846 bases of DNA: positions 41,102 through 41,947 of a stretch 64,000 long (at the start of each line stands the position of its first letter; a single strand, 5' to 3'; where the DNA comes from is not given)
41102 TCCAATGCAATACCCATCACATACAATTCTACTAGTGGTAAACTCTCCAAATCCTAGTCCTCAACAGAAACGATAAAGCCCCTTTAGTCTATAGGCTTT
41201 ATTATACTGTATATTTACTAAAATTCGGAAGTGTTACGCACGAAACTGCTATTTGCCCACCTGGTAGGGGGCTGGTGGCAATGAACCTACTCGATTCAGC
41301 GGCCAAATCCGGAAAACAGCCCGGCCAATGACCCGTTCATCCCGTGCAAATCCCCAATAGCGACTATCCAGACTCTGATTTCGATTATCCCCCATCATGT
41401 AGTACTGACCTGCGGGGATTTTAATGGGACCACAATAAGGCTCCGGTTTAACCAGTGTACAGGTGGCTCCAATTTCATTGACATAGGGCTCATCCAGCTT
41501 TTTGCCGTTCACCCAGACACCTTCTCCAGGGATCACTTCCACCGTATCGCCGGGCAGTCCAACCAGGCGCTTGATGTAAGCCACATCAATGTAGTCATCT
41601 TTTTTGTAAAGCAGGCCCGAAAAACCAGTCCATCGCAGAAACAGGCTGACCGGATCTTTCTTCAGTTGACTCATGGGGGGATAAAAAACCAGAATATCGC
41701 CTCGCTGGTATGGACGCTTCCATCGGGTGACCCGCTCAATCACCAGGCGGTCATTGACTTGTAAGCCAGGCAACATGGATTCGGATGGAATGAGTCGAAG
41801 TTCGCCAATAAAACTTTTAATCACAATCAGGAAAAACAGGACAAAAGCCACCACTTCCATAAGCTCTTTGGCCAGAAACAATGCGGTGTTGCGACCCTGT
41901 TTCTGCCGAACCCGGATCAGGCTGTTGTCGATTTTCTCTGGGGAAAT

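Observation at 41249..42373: Signal peptidase I with an in-frame N-terminal double Clp_N domain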

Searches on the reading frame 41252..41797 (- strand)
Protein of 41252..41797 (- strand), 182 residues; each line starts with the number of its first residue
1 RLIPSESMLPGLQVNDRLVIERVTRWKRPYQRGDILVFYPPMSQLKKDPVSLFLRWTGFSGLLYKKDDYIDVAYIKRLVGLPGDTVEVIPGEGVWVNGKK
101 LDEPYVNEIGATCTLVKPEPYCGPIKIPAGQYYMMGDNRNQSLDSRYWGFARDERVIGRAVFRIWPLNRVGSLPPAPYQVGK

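Call 52: search_solved_structures(query=window:41252-41797:-, max_evalue=0.001, show_alignments=1)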
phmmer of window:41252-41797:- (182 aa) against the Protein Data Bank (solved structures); distinct sequences matched with E-value up to 0.001: 11.
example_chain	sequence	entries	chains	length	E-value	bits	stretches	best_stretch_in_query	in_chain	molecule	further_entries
4nv4_A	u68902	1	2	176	2e-17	66.8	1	74-170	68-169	Signal peptidase I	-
4wvg_A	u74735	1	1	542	1.5e-16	64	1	73-168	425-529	Maltose-binding periplasmic protein,Signal peptidase IB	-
4me8_A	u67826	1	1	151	2.6e-16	63.2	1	75-171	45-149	Signal peptidase I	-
4wvh_A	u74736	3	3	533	2e-15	60.3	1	73-166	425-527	Maltose-binding periplasmic protein,Signal peptidase IB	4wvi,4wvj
6b88_A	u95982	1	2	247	3.1e-14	56.4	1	126-165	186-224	Signal peptidase I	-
1b12_A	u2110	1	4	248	3.2e-14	56.4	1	126-165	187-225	SIGNAL PEPTIDASE I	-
9nlo_A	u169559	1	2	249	3.2e-14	56.4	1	126-165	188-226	Signal peptidase I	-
1kn9_A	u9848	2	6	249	3.2e-14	56.4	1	126-165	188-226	Signal peptidase I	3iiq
1t7d_A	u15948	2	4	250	3.3e-14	56.3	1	126-165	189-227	SIGNAL PEPTIDASE I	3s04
4k8w_A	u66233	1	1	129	8.2e-05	25.7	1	74-159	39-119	LepA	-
4n31_A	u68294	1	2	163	0.00013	25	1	75-159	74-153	SipA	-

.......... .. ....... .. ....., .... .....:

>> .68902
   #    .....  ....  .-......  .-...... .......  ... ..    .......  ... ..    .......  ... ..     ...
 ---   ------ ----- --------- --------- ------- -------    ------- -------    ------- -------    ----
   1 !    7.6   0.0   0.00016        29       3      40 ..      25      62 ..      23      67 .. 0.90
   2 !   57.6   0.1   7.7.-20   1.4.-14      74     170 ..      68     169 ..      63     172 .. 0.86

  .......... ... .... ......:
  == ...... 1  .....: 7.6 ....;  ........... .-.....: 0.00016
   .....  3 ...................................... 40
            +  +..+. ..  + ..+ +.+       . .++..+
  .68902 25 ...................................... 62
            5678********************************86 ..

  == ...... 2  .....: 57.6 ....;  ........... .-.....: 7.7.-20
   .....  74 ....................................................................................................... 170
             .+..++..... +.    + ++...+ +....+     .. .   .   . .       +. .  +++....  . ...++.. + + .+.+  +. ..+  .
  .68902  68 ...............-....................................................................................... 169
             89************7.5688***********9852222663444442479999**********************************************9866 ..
